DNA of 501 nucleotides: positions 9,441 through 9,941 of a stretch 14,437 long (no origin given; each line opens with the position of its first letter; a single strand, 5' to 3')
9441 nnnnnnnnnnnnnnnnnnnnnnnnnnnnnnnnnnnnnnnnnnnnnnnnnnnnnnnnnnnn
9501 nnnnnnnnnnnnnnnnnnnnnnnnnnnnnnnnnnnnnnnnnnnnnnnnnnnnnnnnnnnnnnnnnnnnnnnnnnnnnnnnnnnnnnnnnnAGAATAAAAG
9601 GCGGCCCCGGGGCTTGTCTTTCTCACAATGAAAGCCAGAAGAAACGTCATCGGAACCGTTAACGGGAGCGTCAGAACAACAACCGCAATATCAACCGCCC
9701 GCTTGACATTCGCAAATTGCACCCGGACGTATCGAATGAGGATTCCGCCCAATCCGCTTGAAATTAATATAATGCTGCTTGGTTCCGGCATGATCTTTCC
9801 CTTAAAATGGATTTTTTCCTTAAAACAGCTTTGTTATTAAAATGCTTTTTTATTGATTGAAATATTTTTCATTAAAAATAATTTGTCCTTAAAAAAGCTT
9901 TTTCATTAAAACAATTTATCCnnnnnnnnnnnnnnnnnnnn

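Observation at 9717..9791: PEP-CTERM-like sorting signal placed at the N-terminus of the priming sugar transferase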

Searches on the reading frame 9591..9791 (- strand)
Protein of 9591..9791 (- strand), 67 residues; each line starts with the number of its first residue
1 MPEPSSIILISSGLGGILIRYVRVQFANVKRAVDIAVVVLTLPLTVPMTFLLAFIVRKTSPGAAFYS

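Call 72: search_protein_representatives(alignment_id=A3)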
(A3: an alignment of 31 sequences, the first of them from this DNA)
Query: 31 sequences, 67 profile positions. Proteins with E-value up to 0.001 (for the whole library): 19125; up to 1e-10: 79; up to 1e-30: 0. The best 150 are listed.
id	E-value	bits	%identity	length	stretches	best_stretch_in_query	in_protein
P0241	1.1e-24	102.8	-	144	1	1-67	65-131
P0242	6.5e-24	100.3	-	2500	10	1-44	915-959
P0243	1.7e-23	99.0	-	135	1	1-67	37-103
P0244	4.5e-23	97.7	-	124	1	1-67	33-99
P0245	5.0e-23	97.5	-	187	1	1-67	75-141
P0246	5.4e-23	97.4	-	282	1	1-67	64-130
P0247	1.8e-22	95.7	-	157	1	1-67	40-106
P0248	3.1e-22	95.0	-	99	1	1-67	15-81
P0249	5.0e-22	94.3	-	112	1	1-67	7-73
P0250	8.8e-22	93.5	-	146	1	1-67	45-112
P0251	1.9e-21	92.4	-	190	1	1-67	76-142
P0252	2.8e-21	91.9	-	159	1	1-67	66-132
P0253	3.5e-21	91.6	-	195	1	1-67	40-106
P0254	1.7e-20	89.4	-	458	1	1-67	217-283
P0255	3.0e-20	88.6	-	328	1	1-67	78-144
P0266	7.2e-19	84.2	-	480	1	1-67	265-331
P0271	1.1e-16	77.2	-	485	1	1-67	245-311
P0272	2.9e-16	75.8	-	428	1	1-67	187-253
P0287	7.1e-14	68.2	-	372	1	2-67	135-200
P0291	1.5e-13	67.1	-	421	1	1-67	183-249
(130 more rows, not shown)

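Call 76: search_protein_families(library=ncbifam, proteins=[P0271, P0266, P0254, P0272, P0291, P0287, P0255], max_evalue=0.01)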
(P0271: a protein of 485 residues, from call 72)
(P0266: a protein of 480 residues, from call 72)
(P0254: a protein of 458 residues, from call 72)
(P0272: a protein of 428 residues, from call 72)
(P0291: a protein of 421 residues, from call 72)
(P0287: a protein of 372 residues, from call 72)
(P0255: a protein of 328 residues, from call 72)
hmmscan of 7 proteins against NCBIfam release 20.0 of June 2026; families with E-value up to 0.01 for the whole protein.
P0271 (485 aa): 14 families
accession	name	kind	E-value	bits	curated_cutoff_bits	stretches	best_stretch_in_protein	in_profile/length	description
TIGR03025.1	EPS_sugtrans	subfamily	3.6e-82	277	295.55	2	339-485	301-445/445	exopolysaccharide biosynthesis polyprenyl glycosylphosphotransferase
TIGR03023.1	WcaJ_sugtrans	equivalog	2.4e-73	248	410.75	2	337-484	304-452/453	undecaprenyl-phosphate glucose phosphotransferase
TIGR03013.1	EpsB_2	subfamily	4.5e-68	230.3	393.35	2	338-485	297-443/443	TIGR03013 family XrtA/PEP-CTERM system glycosyltransferase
TIGR03022.1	WbaP_sugtrans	subfamily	4e-47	161.5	403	2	341-485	304-456/456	undecaprenyl-phosphate galactose phosphotransferase WbaP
NF007518.0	PRK10124.1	equivalog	1.6e-43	149.1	684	1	258-478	258-457/464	undecaprenyl-phosphate glucose phosphotransferase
NF041877.1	EPS_EpsZ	equivalog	3.2e-43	148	800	2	335-484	305-458/459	exopolysaccharide biosynthesis polyisoprenyl-phosphate hexose-1-phosphate transferase EpsZ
NF052601.1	undeca_RfbP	equivalog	1.9e-40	138.7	330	1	271-481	42-238/244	undecaprenyl-phosphate galactose phosphotransferase family protein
NF050817.1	PolSacchBiosHfsE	equivalog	4.3e-39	134.5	750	2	334-479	309-460/467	polysaccharide biosynthesis protein HfsE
NF011751.0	PRK15204.1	equivalog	7.8e-28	97.3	907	1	268-484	274-475/476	undecaprenyl-phosphate galactose phosphotransferase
NF045514.1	glycotran_HepC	equivalog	4.6e-21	75.1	140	1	267-405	110-211/220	heterocyst development glycosyltransferase HepC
NF038125.1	PEP_CTERM_THxN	subfamily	0.00018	21.2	85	1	226-267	202-245/246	THxN family PEP-CTERM protein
NF033554.9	floc_PepA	equivalog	0.00079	19.3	80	1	237-268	230-260/261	flocculation-associated PEP-CTERM protein PepA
NF041538.1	PEP_EDSA_1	subfamily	0.0015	18.3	100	1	243-268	282-307/307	EDSAP-1 family PEP-CTERM protein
TIGR02595.1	PEP_CTERM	domain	0.0065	17.2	16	1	245-269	1-22/24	PEP-CTERM sorting domain-containing protein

P0266 (480 aa): 11 families
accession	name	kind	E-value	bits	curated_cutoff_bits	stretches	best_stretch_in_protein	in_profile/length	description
TIGR03025.1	EPS_sugtrans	subfamily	2.8e-67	227.9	295.55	2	358-451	303-396/445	exopolysaccharide biosynthesis polyprenyl glycosylphosphotransferase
TIGR03013.1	EpsB_2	subfamily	1.5e-59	202.2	393.35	2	293-450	254-391/443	TIGR03013 family XrtA/PEP-CTERM system glycosyltransferase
TIGR03023.1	WcaJ_sugtrans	equivalog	5.6e-57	194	410.75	2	358-451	308-400/453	undecaprenyl-phosphate glucose phosphotransferase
TIGR03022.1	WbaP_sugtrans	subfamily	5.5e-35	121.5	403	2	361-451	307-408/456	undecaprenyl-phosphate galactose phosphotransferase WbaP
NF052601.1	undeca_RfbP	equivalog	1.8e-34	119.1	330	1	292-452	43-195/244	undecaprenyl-phosphate galactose phosphotransferase family protein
NF050817.1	PolSacchBiosHfsE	equivalog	7e-34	117.4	750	1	289-455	267-417/467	polysaccharide biosynthesis protein HfsE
NF007518.0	PRK10124.1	equivalog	1.2e-33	116.5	684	1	293-454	273-414/464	undecaprenyl-phosphate glucose phosphotransferase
NF041877.1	EPS_EpsZ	equivalog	3e-33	115.2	800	1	293-454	265-414/459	exopolysaccharide biosynthesis polyisoprenyl-phosphate hexose-1-phosphate transferase EpsZ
NF011751.0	PRK15204.1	equivalog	9.7e-19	67.3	907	1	293-458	279-435/476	undecaprenyl-phosphate galactose phosphotransferase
NF045514.1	glycotran_HepC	equivalog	8.3e-18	64.5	140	2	361-422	165-211/220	heterocyst development glycosyltransferase HepC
TIGR02595.1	PEP_CTERM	domain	0.005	17.6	16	1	265-289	1-22/24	PEP-CTERM sorting domain-containing protein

P0254 (458 aa): 16 families
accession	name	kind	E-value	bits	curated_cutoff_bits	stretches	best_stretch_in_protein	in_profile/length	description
TIGR03025.1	EPS_sugtrans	subfamily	1.9e-77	261.4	295.55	2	310-456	299-443/445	exopolysaccharide biosynthesis polyprenyl glycosylphosphotransferase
TIGR03013.1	EpsB_2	subfamily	1.7e-67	228.4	393.35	2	308-457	294-442/443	TIGR03013 family XrtA/PEP-CTERM system glycosyltransferase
TIGR03023.1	WcaJ_sugtrans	equivalog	2.9e-67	227.9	410.75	2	314-455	308-450/453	undecaprenyl-phosphate glucose phosphotransferase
NF052601.1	undeca_RfbP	equivalog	4.4e-41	140.8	330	1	242-452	41-236/244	undecaprenyl-phosphate galactose phosphotransferase family protein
TIGR03022.1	WbaP_sugtrans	subfamily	1.7e-40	139.7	403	2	310-456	300-454/456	undecaprenyl-phosphate galactose phosphotransferase WbaP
NF007518.0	PRK10124.1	equivalog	3.2e-40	138.2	684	2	314-449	319-455/464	undecaprenyl-phosphate glucose phosphotransferase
NF050817.1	PolSacchBiosHfsE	equivalog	2.5e-36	125.4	750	2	317-453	320-461/467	polysaccharide biosynthesis protein HfsE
NF041877.1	EPS_EpsZ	equivalog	4.9e-36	124.3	800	2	308-457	305-458/459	exopolysaccharide biosynthesis polyisoprenyl-phosphate hexose-1-phosphate transferase EpsZ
NF045514.1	glycotran_HepC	equivalog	5e-25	88.1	140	2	310-378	158-211/220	heterocyst development glycosyltransferase HepC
NF011751.0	PRK15204.1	equivalog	8.5e-25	87.3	907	1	231-453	265-471/476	undecaprenyl-phosphate galactose phosphotransferase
NF038141.1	choice_anch_N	equivalog_domain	3.5e-14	53.8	40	1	31-214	1-184/184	choice-of-anchor N protein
NF033554.9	floc_PepA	equivalog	1.1e-07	31.9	80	1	121-240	142-260/261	flocculation-associated PEP-CTERM protein PepA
NF041538.1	PEP_EDSA_1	subfamily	1e-05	25.3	100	1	211-240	278-306/307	EDSAP-1 family PEP-CTERM protein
NF038125.1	PEP_CTERM_THxN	subfamily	8.4e-05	22.3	85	1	212-239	216-245/246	THxN family PEP-CTERM protein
NF038129.1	PEP_NF038129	equivalog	0.00014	21.7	65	1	199-240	150-193/194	NF038129 family PEP-CTERM protein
TIGR02595.1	PEP_CTERM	domain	0.00022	21.8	16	1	217-242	1-23/24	PEP-CTERM sorting domain-containing protein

P0272 (428 aa): 11 families
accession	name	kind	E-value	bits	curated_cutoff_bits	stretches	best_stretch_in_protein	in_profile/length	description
TIGR03025.1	EPS_sugtrans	subfamily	1.8e-80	271.4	295.55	2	285-428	303-445/445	exopolysaccharide biosynthesis polyprenyl glycosylphosphotransferase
TIGR03013.1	EpsB_2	subfamily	1.6e-77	261.4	393.35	2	276-428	292-443/443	TIGR03013 family XrtA/PEP-CTERM system glycosyltransferase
TIGR03023.1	WcaJ_sugtrans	equivalog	1.1e-67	229.3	410.75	2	285-427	308-452/453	undecaprenyl-phosphate glucose phosphotransferase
TIGR03022.1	WbaP_sugtrans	subfamily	1.6e-43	149.6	403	2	309-428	343-456/456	undecaprenyl-phosphate galactose phosphotransferase WbaP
NF007518.0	PRK10124.1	equivalog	2.4e-43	148.6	684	2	285-426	319-462/464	undecaprenyl-phosphate glucose phosphotransferase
NF052601.1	undeca_RfbP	equivalog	4e-41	140.9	330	1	208-425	37-239/244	undecaprenyl-phosphate galactose phosphotransferase family protein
NF050817.1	PolSacchBiosHfsE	equivalog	2.2e-39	135.5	750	2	289-421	321-459/467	polysaccharide biosynthesis protein HfsE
NF041877.1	EPS_EpsZ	equivalog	2.3e-38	132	800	1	212-427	262-458/459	exopolysaccharide biosynthesis polyisoprenyl-phosphate hexose-1-phosphate transferase EpsZ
NF011751.0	PRK15204.1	equivalog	6.9e-24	84.3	907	1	211-426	275-474/476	undecaprenyl-phosphate galactose phosphotransferase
NF045514.1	glycotran_HepC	equivalog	5.2e-19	68.4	140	1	212-348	113-211/220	heterocyst development glycosyltransferase HepC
TIGR02595.1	PEP_CTERM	domain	0.0013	19.4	16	1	187-211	1-23/24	PEP-CTERM sorting domain-containing protein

P0291 (421 aa): 11 families
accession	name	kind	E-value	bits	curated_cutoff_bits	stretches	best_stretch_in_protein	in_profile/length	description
TIGR03025.1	EPS_sugtrans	subfamily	4.8e-79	266.7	295.55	2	276-420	302-444/445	exopolysaccharide biosynthesis polyprenyl glycosylphosphotransferase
TIGR03013.1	EpsB_2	subfamily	9.3e-74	249.1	393.35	1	211-421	254-443/443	TIGR03013 family XrtA/PEP-CTERM system glycosyltransferase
TIGR03023.1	WcaJ_sugtrans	equivalog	1.5e-68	232.1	410.75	2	277-418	308-450/453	undecaprenyl-phosphate glucose phosphotransferase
NF007518.0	PRK10124.1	equivalog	5.8e-42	144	684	2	281-411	323-454/464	undecaprenyl-phosphate glucose phosphotransferase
TIGR03022.1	WbaP_sugtrans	subfamily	1.9e-41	142.8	403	1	206-420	253-455/456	undecaprenyl-phosphate galactose phosphotransferase WbaP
NF052601.1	undeca_RfbP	equivalog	2.5e-41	141.5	330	1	205-418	38-239/244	undecaprenyl-phosphate galactose phosphotransferase family protein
NF050817.1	PolSacchBiosHfsE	equivalog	1.8e-36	125.8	750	1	211-415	271-460/467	polysaccharide biosynthesis protein HfsE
NF041877.1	EPS_EpsZ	equivalog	1.5e-31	109.5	800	1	211-420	265-458/459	exopolysaccharide biosynthesis polyisoprenyl-phosphate hexose-1-phosphate transferase EpsZ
NF011751.0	PRK15204.1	equivalog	2.5e-25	89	907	1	206-418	273-473/476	undecaprenyl-phosphate galactose phosphotransferase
NF045514.1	glycotran_HepC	equivalog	1.6e-17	63.5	140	2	277-341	162-211/220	heterocyst development glycosyltransferase HepC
TIGR02595.1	PEP_CTERM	domain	0.0053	17.5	16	1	183-207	1-23/24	PEP-CTERM sorting domain-containing protein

P0287 (372 aa): 11 families
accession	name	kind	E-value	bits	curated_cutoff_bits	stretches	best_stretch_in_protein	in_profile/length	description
TIGR03025.1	EPS_sugtrans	subfamily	9.8e-80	268.9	295.55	2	228-372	303-445/445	exopolysaccharide biosynthesis polyprenyl glycosylphosphotransferase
TIGR03013.1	EpsB_2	subfamily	6.6e-78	262.7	393.35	1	162-372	254-443/443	TIGR03013 family XrtA/PEP-CTERM system glycosyltransferase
TIGR03023.1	WcaJ_sugtrans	equivalog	4.9e-70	237.1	410.75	2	228-371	308-452/453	undecaprenyl-phosphate glucose phosphotransferase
TIGR03022.1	WbaP_sugtrans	subfamily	2.9e-46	158.7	403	1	121-372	215-456/456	undecaprenyl-phosphate galactose phosphotransferase WbaP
NF052601.1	undeca_RfbP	equivalog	2e-44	151.7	330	1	161-369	43-239/244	undecaprenyl-phosphate galactose phosphotransferase family protein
NF050817.1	PolSacchBiosHfsE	equivalog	1.8e-42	145.6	750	1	162-362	271-456/467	polysaccharide biosynthesis protein HfsE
NF007518.0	PRK10124.1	equivalog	7.2e-41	140.4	684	1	162-370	273-462/464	undecaprenyl-phosphate glucose phosphotransferase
NF041877.1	EPS_EpsZ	equivalog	1.8e-39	135.6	800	1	156-371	259-458/459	exopolysaccharide biosynthesis polyisoprenyl-phosphate hexose-1-phosphate transferase EpsZ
NF011751.0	PRK15204.1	equivalog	1.5e-27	96.3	907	1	153-371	266-475/476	undecaprenyl-phosphate galactose phosphotransferase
NF045514.1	glycotran_HepC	equivalog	1.3e-24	86.8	140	1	152-292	106-211/220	heterocyst development glycosyltransferase HepC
NF058578.1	CPR_pilus_PamR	equivalog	0.0002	20.3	300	1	69-115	183-228/297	pilus system RbmA-like protein PamR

P0255 (328 aa): 12 families
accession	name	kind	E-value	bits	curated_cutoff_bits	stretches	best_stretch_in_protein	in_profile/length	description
TIGR03025.1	EPS_sugtrans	subfamily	1.3e-79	268.5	295.55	2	178-325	297-442/445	exopolysaccharide biosynthesis polyprenyl glycosylphosphotransferase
TIGR03013.1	EpsB_2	subfamily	9.1e-71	239.2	393.35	2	178-325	294-440/443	TIGR03013 family XrtA/PEP-CTERM system glycosyltransferase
TIGR03023.1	WcaJ_sugtrans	equivalog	1.3e-65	222.5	410.75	2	182-325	306-450/453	undecaprenyl-phosphate glucose phosphotransferase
TIGR03022.1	WbaP_sugtrans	subfamily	1.6e-45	156.3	403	2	178-323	298-451/456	undecaprenyl-phosphate galactose phosphotransferase WbaP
NF041877.1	EPS_EpsZ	equivalog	1e-41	143.1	800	2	178-325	305-456/459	exopolysaccharide biosynthesis polyisoprenyl-phosphate hexose-1-phosphate transferase EpsZ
NF052601.1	undeca_RfbP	equivalog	3.5e-39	134.5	330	2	208-322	128-236/244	undecaprenyl-phosphate galactose phosphotransferase family protein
NF007518.0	PRK10124.1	equivalog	2.6e-38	132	684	2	183-321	318-457/464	undecaprenyl-phosphate glucose phosphotransferase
NF050817.1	PolSacchBiosHfsE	equivalog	3.8e-35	121.5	750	2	188-323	321-461/467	polysaccharide biosynthesis protein HfsE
NF011751.0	PRK15204.1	equivalog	1.3e-30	106.4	907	2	178-322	318-470/476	undecaprenyl-phosphate galactose phosphotransferase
NF045514.1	glycotran_HepC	equivalog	7.3e-23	81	140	2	179-248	157-211/220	heterocyst development glycosyltransferase HepC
TIGR02595.1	PEP_CTERM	domain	0.0013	19.4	16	1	78-102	1-23/24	PEP-CTERM sorting domain-containing protein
NF038125.1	PEP_CTERM_THxN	subfamily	0.0062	16.1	85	1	50-97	195-242/246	THxN family PEP-CTERM protein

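Call 77: search_protein_families(library=pfam, proteins=[P0271, P0266, P0254, P0272, P0291, P0287, P0255], max_evalue=0.01)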
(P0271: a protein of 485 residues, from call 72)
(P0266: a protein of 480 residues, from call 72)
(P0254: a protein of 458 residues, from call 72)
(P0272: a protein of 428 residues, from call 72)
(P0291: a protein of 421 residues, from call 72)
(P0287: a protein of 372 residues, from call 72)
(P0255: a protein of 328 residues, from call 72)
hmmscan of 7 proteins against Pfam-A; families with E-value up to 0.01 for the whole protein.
P0271 (485 aa): 2 families
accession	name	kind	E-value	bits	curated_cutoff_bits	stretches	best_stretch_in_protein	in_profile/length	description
PF02397.22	Bac_transf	-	5.6e-63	212.1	27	1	274-479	1-178/179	Bacterial sugar transferase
PF07589.16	PEP-CTERM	-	8.5e-05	22.9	20.7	1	245-268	2-24/24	PEP-CTERM motif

P0266 (480 aa): 2 families
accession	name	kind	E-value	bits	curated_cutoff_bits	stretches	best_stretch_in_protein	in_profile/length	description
PF02397.22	Bac_transf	-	3e-49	167.4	27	1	294-457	1-141/179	Bacterial sugar transferase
PF07589.16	PEP-CTERM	-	8.9e-05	22.9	20.7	1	264-288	1-24/24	PEP-CTERM motif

P0254 (458 aa): 2 families
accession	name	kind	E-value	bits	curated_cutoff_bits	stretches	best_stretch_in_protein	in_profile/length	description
PF02397.22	Bac_transf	-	6.1e-61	205.5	27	2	308-452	40-178/179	Bacterial sugar transferase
PF07589.16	PEP-CTERM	-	6.7e-06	26.4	20.7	1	216-240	1-24/24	PEP-CTERM motif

P0272 (428 aa): 2 families
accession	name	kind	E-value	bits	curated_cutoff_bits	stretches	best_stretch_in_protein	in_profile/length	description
PF02397.22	Bac_transf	-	9e-61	205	27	2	285-422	46-178/179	Bacterial sugar transferase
PF07589.16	PEP-CTERM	-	0.0013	19.2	20.7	1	186-210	1-24/24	PEP-CTERM motif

P0291 (421 aa): 2 families
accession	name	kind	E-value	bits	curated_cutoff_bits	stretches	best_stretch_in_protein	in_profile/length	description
PF02397.22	Bac_transf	-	8.6e-60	201.8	27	1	213-415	2-178/179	Bacterial sugar transferase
PF07589.16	PEP-CTERM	-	0.0039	17.7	20.7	0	183-205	2-23/24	PEP-CTERM motif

P0287 (372 aa): 3 families
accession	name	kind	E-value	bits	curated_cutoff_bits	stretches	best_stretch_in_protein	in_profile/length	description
PF02397.22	Bac_transf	-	8.7e-61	205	27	1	163-366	1-178/179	Bacterial sugar transferase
PF00801.26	PKD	-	2.8e-05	24.5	23.5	1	56-118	19-74/80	PKD domain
PF18911.6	PKD_4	-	0.00029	21.3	27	1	73-117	41-76/85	PKD domain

P0255 (328 aa): 3 families
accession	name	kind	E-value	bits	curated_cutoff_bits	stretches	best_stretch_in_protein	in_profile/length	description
PF02397.22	Bac_transf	-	2.3e-61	206.9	27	2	178-322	40-178/179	Bacterial sugar transferase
PF07589.16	PEP-CTERM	-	0.00059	20.3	20.7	1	78-96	2-21/24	PEP-CTERM motif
PF17353.8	DUF5381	-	0.0038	17.5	26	1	90-196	23-123/170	Family of unknown function (DUF5381)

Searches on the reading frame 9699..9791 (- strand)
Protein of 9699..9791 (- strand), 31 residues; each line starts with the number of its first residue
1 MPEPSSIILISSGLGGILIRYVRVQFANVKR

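Call 6: search_protein_families(library=ncbifam, proteins=[window:9699-9791:-], max_evalue=10)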
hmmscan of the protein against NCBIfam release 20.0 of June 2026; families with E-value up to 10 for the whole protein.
window:9699-9791:- (31 aa): 1 family
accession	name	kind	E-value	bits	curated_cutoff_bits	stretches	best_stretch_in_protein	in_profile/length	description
TIGR02595.1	PEP_CTERM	domain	0.0002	21.9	16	1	2-20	2-20/24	PEP-CTERM sorting domain-containing protein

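Call 7: search_protein_families(library=pfam, proteins=[window:9699-9791:-], max_evalue=10)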
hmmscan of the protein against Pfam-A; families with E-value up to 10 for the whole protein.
window:9699-9791:- (31 aa): 1 family
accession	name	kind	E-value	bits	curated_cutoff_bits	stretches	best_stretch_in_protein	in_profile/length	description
PF07589.16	PEP-CTERM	-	0.0026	18.2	20.7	1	2-20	3-22/24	PEP-CTERM motif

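Call 31: search_protein_families(library=ncbifam, alignment_id=A2, max_evalue=0.01)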
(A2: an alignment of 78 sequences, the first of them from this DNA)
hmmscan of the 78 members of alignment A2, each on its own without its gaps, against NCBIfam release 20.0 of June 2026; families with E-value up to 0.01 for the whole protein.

A. member 1, seq(31 aa): 1 family
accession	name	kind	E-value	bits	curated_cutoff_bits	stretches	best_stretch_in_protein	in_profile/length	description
TIGR02595.1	PEP_CTERM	domain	0.0002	21.9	16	1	2-20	2-20/24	PEP-CTERM sorting domain-containing protein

B. families by the number of members that match (of 78 scanned): 8 families
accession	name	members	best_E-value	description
TIGR02595.1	PEP_CTERM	62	6.9e-06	PEP-CTERM sorting domain-containing protein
NF033554.9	floc_PepA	37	2.5e-06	flocculation-associated PEP-CTERM protein PepA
NF038125.1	PEP_CTERM_THxN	29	8.7e-05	THxN family PEP-CTERM protein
NF041538.1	PEP_EDSA_1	27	2.6e-05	EDSAP-1 family PEP-CTERM protein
NF038129.1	PEP_NF038129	10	0.003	NF038129 family PEP-CTERM protein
NF038120.1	PEP_CTERM_QFxxD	2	0.0058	NF038120 family PEP-CTERM protein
NF041927.1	Xrt_dep_XDP1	1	0.0082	exosortase-dependent surface protein XDP1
TIGR04391.1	CcmD_alt_fam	1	0.0092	CcmD family protein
